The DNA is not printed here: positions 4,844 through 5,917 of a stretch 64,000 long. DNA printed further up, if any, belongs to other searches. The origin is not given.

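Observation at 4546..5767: Cytoplasmic papain-like peptidase paired with an unknown 140-aa protein under SARP-box control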

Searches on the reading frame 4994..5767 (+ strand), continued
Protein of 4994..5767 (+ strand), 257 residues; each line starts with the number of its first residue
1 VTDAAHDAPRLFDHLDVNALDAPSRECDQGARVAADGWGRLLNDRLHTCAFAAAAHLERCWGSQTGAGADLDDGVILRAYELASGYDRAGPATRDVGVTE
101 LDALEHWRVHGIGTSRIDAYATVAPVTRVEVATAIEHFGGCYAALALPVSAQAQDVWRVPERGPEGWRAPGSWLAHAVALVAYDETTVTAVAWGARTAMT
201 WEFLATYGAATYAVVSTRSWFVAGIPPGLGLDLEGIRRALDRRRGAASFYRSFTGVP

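Call 40: search_solved_structures(query=A5, max_evalue=10, show_alignments=3)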
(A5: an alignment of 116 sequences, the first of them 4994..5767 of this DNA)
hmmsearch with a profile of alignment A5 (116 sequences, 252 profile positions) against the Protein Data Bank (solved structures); distinct sequences matched with E-value up to 10: 3.
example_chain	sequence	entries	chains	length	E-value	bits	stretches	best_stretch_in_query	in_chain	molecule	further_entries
3ois_A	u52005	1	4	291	0.036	16.6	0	182-227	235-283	Cysteine protease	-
7ymi_C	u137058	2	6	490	0.68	12.4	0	91-166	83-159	Photosystem II CP43 reaction center protein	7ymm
3be3_A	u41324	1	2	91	1.1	11.7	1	126-186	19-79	Uncharacterized protein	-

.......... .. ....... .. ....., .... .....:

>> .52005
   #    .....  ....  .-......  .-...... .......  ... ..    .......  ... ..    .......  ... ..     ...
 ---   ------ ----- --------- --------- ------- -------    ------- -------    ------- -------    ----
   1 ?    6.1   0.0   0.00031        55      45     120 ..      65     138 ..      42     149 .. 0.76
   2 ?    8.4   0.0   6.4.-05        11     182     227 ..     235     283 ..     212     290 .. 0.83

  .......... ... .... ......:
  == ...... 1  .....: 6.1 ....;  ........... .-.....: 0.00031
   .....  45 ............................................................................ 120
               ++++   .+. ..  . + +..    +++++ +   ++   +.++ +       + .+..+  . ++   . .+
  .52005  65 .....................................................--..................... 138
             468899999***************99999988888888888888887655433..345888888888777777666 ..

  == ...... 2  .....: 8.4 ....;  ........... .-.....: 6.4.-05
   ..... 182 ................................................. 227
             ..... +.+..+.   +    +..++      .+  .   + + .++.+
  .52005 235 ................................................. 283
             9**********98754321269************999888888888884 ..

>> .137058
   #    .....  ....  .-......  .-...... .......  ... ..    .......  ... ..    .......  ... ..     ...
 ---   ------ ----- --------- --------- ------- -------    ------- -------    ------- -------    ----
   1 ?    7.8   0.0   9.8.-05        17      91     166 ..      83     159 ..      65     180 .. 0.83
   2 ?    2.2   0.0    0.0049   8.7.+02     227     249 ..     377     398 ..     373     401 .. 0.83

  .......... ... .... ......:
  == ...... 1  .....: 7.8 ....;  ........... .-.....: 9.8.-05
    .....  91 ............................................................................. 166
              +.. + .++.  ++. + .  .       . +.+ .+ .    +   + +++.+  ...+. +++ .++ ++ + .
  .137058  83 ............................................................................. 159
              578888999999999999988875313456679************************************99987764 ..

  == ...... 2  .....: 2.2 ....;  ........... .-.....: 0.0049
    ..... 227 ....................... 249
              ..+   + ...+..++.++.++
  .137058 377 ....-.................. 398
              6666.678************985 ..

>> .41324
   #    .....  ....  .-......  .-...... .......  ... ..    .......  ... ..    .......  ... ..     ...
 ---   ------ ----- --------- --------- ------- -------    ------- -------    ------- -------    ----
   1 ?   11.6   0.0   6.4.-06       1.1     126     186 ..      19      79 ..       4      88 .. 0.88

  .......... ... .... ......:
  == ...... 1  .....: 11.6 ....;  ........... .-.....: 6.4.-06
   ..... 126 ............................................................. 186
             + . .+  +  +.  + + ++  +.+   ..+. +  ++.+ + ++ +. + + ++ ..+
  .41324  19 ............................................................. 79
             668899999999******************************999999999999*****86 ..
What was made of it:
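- On MEROPS C1A / Pfam Peptidase_C1 (PF00112): The PDB profile hit to xylellain has E 0.036 (call 40).
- The profile aligns GDC/GSC, GGHAV/GGHAV and tWG/SWG with xylellain (call 40).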

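Call 42: search_protein_families(library=padloc, proteins=[window:4994-5767:+], max_evalue=0.1)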
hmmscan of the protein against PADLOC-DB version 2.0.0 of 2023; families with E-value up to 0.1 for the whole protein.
window:4994-5767:+ (257 aa): 0 families

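Call 45: search_dna_similar(query=P0019, collection=phages, mode=protein, max_evalue=0.00001, max_rows=40)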
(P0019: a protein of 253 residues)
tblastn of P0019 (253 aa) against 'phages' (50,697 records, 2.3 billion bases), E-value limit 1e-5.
Records with a match: 4; places in all: 4; records where one place covers at least 80% of the query: 3.
Best place of each record, by identity: <60% 4.
By first word of the organism name: Komagataeibacter 3; Caudoviricetes 1.
By host as written in the record: - 1; Komagataeibacter xylinus NBRC 13772 1; Komagataeibacter xylinus NBRC 13773 1; Komagataeibacter maltaceti NBRC 14815 1.
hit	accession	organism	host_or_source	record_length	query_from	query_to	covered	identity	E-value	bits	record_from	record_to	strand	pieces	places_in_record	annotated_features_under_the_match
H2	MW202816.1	Caudoviricetes sp.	Manatee Spring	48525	6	222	86%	37.3%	2e-31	127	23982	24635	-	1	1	cysteine protease and beta | N-acetylmuramoyl-L-alanine amidase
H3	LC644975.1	Komagataeibacter phage phiKX1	Komagataeibacter xylinus NBRC 13772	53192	3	244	96%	32.0%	4e-20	95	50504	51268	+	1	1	hypothetical protein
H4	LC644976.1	Komagataeibacter phage phiKX2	Komagataeibacter xylinus NBRC 13773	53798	5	244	95%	32.1%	2e-19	92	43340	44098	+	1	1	hypothetical protein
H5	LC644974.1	Komagataeibacter phage phiKM1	Komagataeibacter maltaceti NBRC 14815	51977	32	219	74%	34.7%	5e-17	86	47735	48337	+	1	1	hypothetical protein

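Call 46: find_related_loci(query=A5, collection=genome_contigs, flank=5000)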
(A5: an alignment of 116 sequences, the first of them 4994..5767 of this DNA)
Query A5 (257 aa) in genome_contigs; peptide patterns used: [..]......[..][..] (x = any residue, [..] = any of these).
566 stretches matched a pattern; 557 encode a relative of the query (tblastn E <= 1e-3); the best 80 are kept; 80 distinct loci.
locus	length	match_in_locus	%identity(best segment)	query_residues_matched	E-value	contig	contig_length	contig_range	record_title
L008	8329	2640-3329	43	10-240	1e-56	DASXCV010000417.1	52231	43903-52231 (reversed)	MAG TPA_asm: Thermoleophilaceae bacterium isolate SMAG_U5069 k141_1082289, whole genome shotgun sequence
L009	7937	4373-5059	42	10-240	5e-54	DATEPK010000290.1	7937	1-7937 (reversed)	MAG TPA_asm: Thermoleophilaceae bacterium isolate SMAG_U9019 k141_318328, whole genome shotgun sequence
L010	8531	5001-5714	43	4-240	2e-53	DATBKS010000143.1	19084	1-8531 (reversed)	MAG TPA_asm: Thermoleophilaceae bacterium isolate SMAG_U3952 k141_518048, whole genome shotgun sequence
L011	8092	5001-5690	41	10-241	3e-52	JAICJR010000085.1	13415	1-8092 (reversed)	MAG: Thermoleophilaceae bacterium isolate GZL_HY_2_bin.6 k141_1792759_length_13415_cov_18.0108, whole genome shotgun seq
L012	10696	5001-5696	41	6-240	5e-48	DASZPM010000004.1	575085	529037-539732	MAG TPA_asm: Chitinophagaceae bacterium isolate SMAG_U5971 k141_47760, whole genome shotgun sequence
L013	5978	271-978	39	6-244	1e-47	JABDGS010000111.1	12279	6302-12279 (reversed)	MAG: Bacteroidetes bacterium isolate BWOrgHeat_Nextera47_MAG5 3300021020.a:Ga0206931_1238, whole genome shotgun sequence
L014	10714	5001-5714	40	5-245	2e-47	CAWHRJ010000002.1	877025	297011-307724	MAG: uncultured proteobacterium isolate MFD06714.bin.2.117 genome assembly, contig: contig_12903, whole genome shotgun s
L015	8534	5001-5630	44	34-245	3e-46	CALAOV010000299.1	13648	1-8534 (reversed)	MAG TPA_asm: uncultured Myxococcales bacterium isolate ERR1034454_bin.31_CONCOCT_v1.1_MAG genome assembly, contig: ERZ17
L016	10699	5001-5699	39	5-240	7e-46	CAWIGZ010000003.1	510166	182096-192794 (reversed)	MAG: uncultured proteobacterium isolate MFD05502.bin.2.69 genome assembly, contig: contig_15198, whole genome shotgun se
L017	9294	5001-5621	41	34-242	2e-45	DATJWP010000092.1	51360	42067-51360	MAG TPA_asm: Polyangia bacterium isolate SMAG_U15102 k141_3562412, whole genome shotgun sequence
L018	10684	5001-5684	38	10-240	5e-45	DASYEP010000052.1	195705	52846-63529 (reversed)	MAG TPA_asm: Mucilaginibacter sp. isolate SMAG_U4990 k141_2790543, whole genome shotgun sequence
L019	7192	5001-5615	41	38-245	2e-44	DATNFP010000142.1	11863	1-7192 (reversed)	MAG TPA_asm: Flavipsychrobacter sp. isolate SMAG_U11298 k141_1442062, whole genome shotgun sequence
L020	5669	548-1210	41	18-241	6e-44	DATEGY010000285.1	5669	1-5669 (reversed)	MAG TPA_asm: Gemmatimonadales bacterium isolate SMAG_U8797 k141_753312, whole genome shotgun sequence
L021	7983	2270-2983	38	5-245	5e-44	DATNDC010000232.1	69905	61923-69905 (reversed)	MAG TPA_asm: Polyangia bacterium isolate SMAG_U11232 k141_1653813, whole genome shotgun sequence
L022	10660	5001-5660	40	10-232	6e-44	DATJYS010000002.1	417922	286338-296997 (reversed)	MAG TPA_asm: Thermoplasmata archaeon isolate SMAG_U15158 k141_58586, whole genome shotgun sequence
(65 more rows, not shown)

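Call 49: get_annotated_region(hit=H3, flank=5000)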
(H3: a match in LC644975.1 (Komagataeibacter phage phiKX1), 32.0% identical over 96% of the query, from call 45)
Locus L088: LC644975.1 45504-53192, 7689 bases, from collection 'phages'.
description: Komagataeibacter phage phiKX1 DNA, complete genome.
organism: Komagataeibacter phage phiKX1 (NCBI taxid 2860315)
taxonomy: Viruses; Duplodnaviria; Heunggongvirae; Uroviricota; Caudoviricetes
host: Komagataeibacter xylinus NBRC 13772; source: -; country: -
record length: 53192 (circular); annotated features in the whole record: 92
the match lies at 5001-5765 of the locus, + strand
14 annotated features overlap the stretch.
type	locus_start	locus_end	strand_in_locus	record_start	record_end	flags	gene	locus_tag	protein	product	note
CDS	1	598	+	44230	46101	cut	-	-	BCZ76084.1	hypothetical protein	PhiKX1_790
CDS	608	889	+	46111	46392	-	-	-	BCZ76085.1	hypothetical protein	PhiKX1_800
CDS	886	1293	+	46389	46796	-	-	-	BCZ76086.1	phage protein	PhiKX1_810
CDS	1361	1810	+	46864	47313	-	-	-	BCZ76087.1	hypothetical protein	PhiKX1_820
CDS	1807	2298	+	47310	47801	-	-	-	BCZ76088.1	hypothetical protein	PhiKX1_830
CDS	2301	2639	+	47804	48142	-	-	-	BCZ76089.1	hypothetical protein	PhiKX1_840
CDS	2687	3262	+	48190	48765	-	-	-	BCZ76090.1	hypothetical protein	PhiKX1_850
CDS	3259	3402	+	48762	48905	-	-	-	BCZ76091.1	hypothetical protein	PhiKX1_860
CDS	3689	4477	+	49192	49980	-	-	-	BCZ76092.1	hypothetical protein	PhiKX1_870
CDS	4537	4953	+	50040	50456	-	-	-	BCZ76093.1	hypothetical protein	PhiKX1_880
CDS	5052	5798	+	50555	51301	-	-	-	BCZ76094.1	hypothetical protein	PhiKX1_890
CDS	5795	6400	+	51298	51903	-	-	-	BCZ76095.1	hypothetical protein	PhiKX1_900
CDS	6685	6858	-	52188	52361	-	-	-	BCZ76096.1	hypothetical protein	PhiKX1_910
tRNA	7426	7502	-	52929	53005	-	-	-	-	tRNA-Met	PhiKX1_t010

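Call 50: find_encoding_contigs(protein=P0183, flank=7000, max_places=1)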
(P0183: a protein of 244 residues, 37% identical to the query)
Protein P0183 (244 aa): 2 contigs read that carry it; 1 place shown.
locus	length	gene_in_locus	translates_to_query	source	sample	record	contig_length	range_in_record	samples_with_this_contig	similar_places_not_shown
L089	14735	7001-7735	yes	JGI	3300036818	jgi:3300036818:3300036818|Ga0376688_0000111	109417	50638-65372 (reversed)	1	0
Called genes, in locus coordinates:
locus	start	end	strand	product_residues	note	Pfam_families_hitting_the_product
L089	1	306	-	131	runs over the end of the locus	-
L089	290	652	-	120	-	-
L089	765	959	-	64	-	-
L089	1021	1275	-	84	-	-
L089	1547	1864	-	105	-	-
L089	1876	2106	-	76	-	-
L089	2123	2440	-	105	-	-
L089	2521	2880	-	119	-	-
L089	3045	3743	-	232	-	PF10979:DUF2786, PF23771:DUF7168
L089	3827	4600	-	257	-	-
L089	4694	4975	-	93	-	-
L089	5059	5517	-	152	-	-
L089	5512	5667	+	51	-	-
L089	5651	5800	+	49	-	-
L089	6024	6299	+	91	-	-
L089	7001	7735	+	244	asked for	-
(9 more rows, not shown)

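Call 51: find_encoding_contigs(protein=P0207, flank=7000, max_places=1)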
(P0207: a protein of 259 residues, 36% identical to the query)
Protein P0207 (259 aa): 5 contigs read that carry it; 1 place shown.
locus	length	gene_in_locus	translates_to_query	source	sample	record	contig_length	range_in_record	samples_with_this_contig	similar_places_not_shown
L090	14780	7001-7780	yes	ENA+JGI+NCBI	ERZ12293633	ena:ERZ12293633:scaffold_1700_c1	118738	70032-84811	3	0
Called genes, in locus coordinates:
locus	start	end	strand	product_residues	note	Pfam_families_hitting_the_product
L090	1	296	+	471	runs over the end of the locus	PF02321:OEP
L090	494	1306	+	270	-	PF04116:FA_hydroxylase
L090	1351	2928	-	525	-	PF03315:SDH_beta (faint), PF03313:SDH_alpha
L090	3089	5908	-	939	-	PF07676:PD40 (faint), PF00326:Peptidase_S9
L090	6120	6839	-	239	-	PF14344:DUF4397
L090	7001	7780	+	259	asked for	-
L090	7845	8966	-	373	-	-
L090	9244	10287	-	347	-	PF08240:ADH_N, PF01262:AlaDh_PNT_C (weak), PF16912:Glu_dehyd_C (weak), PF03446:NAD_binding_2 (faint), PF00107:ADH_zinc_N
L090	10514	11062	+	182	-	-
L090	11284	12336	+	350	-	PF01717:Meth_synt_2 (weak)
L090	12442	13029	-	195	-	PF13640:2OG-FeII_Oxy_3, PF13661:2OG-FeII_Oxy_4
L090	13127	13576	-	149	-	PF00313:CSD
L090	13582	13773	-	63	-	PF00313:CSD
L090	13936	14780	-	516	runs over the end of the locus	PF01839:FG-GAP (faint), PF13517:FG-GAP_3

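Call 69: find_encoding_contigs(protein=P0004, flank=5000, max_places=3)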
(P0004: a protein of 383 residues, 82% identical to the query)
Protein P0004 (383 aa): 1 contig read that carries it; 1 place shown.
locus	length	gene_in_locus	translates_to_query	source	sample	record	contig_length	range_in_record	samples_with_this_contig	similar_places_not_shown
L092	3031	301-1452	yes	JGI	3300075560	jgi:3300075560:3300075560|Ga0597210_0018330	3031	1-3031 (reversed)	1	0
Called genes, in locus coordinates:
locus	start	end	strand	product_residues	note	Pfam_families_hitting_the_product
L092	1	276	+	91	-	?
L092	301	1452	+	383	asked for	-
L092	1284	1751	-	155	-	PF10604:Polyketide_cyc2, PF08327:AHSA1 (weak)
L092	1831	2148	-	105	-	-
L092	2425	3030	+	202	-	?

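Call 70: find_encoding_contigs(protein=P0001, flank=8000, max_places=3)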
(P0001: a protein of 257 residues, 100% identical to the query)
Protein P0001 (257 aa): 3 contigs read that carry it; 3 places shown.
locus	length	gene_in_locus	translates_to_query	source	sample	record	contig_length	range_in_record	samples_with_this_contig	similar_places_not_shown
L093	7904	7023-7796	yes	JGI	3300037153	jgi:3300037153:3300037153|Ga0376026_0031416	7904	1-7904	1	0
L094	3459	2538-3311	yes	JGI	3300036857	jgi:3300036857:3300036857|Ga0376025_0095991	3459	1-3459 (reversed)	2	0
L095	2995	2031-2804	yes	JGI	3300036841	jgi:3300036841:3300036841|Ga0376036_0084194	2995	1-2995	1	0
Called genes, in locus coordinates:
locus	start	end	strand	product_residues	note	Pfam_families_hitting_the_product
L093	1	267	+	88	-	?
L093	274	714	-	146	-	PF10604:Polyketide_cyc2, PF08327:AHSA1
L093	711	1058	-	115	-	PF04545:Sigma70_r4 (weak), PF13545:HTH_Crp_2 (faint), PF12840:HTH_20, PF01022:HTH_5, PF12802:MarR_2, PF08279:HTH_11 (weak), PF21476:PF0610-like_N (faint), PF01978:TrmB (faint)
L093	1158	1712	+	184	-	PF11716:MDMPI_N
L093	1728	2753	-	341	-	PF00296:Bac_luciferase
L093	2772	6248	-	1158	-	PF00486:Trans_reg_C, PF03704:BTAD, PF13181:TPR_8 (faint), PF13191:AAA_16, PF13401:AAA_22, PF13424:TPR_12 (weak)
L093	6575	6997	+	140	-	-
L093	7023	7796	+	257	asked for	-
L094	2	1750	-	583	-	?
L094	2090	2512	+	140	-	-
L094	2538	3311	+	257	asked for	-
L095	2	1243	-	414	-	?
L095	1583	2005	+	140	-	-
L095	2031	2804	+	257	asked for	-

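Call 80: search_protein_families(library=pfam, alignment_id=A5, max_evalue=1)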
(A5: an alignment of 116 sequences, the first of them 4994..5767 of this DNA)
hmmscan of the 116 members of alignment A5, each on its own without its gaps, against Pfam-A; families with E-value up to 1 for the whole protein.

A. member 1, window:4994-5767:+ (257 aa): 0 families

B. families by the number of members that match (of 116 scanned): 23 families
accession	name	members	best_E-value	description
PF08887.16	GAD-like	12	0.011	GAD-like domain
PF14449.11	PT-TG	3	0.11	Pre-toxin TG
PF12980.13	DUF3864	2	0.044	Domain of Unknown Function with PDB structure (DUF3864)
PF00112.29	Peptidase_C1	1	0.014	Papain family cysteine protease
PF07646.21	Kelch_2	1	0.028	Kelch motif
PF13964.12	Kelch_6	1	0.029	Kelch motif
PF10901.13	DUF2690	1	0.039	Protein of unknown function (DUF2690)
PF24981.1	Beta-prop_ATRN-LZTR1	1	0.051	Attractin/LZTR1 beta-propeller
PF04619.18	Adhesin_Dr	1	0.059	Dr-family adhesin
PF05694.17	SBP56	1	0.072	56kDa selenium binding protein (SBP56)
PF17268.7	DUF5334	1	0.075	Family of unknown function (DUF5334)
PF19781.4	DUF6266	1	0.076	Family of unknown function (DUF6266)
PF21200.3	Glyco_hydro_39_C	1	0.12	Alpha-L-iduronidase C-terminal domain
PF04552.19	Sigma54_DBD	1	0.12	Sigma-54, DNA binding domain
PF00886.24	Ribosomal_S16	1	0.13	Ribosomal protein S16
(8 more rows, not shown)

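Call 84: fold_search(model_id=the predicted structure, library=viral)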
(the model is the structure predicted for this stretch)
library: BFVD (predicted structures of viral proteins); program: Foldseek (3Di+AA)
matches with E <= 10: 324; with E <= 0.001: 13
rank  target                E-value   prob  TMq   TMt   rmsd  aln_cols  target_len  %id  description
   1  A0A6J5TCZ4            2.4e-06  1.00  0.54  0.55   5.9       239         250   11  Peptidase_C1 domain containing protein [uncultured Caudovirales phage]
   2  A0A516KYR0            2.9e-06  1.00  0.46  0.44  12.1       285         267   13  (no name in the UniProt tables at hand)
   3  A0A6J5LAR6            3.5e-06  1.00  0.53  0.18   7.3       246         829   12  Peptidase_C1 domain containing protein [uncultured Caudovirales phage]
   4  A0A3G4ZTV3            6.3e-06  1.00  0.57  0.57   5.6       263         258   11  Peptidase C1 [Edafosvirus sp.]
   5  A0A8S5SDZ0            9.6e-06  1.00  0.50  0.46   5.9       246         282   13  Peptidase [Siphoviridae sp. ctnpt50]
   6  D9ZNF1                1.7e-05  1.00  0.54  0.23   5.3       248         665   12  (no name in the UniProt tables at hand)
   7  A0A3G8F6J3            2.1e-05  1.00  0.55  0.30   4.3       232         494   14  (no name in the UniProt tables at hand)
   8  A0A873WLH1            2.8e-05  1.00  0.46  0.56   5.8       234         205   15  Peptidase C1A papain C-terminal domain-containing protein [Streptomyces phage Shady]
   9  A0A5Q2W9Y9            3.4e-05  1.00  0.48  0.37   8.1       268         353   14  (no name in the UniProt tables at hand)
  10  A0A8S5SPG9            6.5e-05  1.00  0.38  0.27  10.7       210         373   11  Copper amine oxidase [Phage sp. ctPjm15]
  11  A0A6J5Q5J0            1.7e-04  1.00  0.38  0.35  12.1       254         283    9  Uncharacterized protein [uncultured Caudovirales phage]
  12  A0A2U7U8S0            3.2e-04  1.00  0.43  0.15   9.7       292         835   19  Papain-like cysteine peptidase [Pandoravirus quercus]
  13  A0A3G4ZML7            4.1e-04  1.00  0.53  0.61   4.9       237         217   10  Cathepsin [Terrestrivirus sp.]
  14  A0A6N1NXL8            1.8e-03  1.00  0.49  0.40   5.5       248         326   11  Cathepsin L2 [Tupanvirus soda lake]
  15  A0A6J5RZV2            2.9e-03  0.97  0.35  0.34  12.2       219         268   14  Uncharacterized protein [uncultured Caudovirales phage]
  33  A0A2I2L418            5.3e-01  0.09  0.17  0.20   7.8       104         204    9  NlpC/P60 family [Orpheovirus IHUMI-LCC2]
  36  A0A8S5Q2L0            6.0e-01  0.08  0.22  0.10  16.7       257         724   10  NlpC/P60 family [Podoviridae sp. ctSl221]
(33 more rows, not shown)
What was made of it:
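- BFVD top hits are Peptidase_C1 proteins of phages and giant viruses (call 84).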

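Call 96: find_related_loci(query=A5, collection=viral_contigs, flank=4000)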
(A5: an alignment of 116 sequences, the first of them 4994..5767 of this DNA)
Query A5 (257 aa) in viral_contigs; peptide patterns used: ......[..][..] (x = any residue, [..] = any of these).
194 stretches matched a pattern; 181 encode a relative of the query (tblastn E <= 1e-3); the best 80 are kept; 80 distinct loci.
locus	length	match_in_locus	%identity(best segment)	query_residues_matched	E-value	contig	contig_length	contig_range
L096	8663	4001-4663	43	4-224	4e-45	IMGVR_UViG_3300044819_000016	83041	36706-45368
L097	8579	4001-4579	42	22-216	2e-42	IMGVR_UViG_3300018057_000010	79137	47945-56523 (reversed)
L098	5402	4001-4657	38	17-240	6e-42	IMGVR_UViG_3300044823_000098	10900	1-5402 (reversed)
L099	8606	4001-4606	40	10-216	3e-41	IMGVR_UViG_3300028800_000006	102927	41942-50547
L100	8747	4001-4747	37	6-249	5e-41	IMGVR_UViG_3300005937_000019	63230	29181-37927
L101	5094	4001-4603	41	38-241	9e-40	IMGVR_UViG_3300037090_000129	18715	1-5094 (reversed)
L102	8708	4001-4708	38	6-241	5e-39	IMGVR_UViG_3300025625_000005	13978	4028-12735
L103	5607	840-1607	36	7-255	4e-39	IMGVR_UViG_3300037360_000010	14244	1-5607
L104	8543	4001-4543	43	36-216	2e-38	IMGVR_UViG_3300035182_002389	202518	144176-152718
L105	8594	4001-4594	42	38-240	2e-38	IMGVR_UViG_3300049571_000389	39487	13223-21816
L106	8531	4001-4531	42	39-216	2e-37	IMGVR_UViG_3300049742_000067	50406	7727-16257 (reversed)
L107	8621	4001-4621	38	38-246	2e-37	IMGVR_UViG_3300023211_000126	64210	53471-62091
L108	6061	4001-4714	39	10-242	8e-37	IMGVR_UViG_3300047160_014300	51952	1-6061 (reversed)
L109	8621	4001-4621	38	38-246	5e-37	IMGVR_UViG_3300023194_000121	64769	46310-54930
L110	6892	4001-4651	36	10-232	2e-36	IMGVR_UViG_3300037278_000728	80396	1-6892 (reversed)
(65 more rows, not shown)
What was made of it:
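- The family is present on 181 IMG/VR contigs (call 96).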

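Call 100: find_encoding_contigs(protein=P0016, flank=6000, max_places=3)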
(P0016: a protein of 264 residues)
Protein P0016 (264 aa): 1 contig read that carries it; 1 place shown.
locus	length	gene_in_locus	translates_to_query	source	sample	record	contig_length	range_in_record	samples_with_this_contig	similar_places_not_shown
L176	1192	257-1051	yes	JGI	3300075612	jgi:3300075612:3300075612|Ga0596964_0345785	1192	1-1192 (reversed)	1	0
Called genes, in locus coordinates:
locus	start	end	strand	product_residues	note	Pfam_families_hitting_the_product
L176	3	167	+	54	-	?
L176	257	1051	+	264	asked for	-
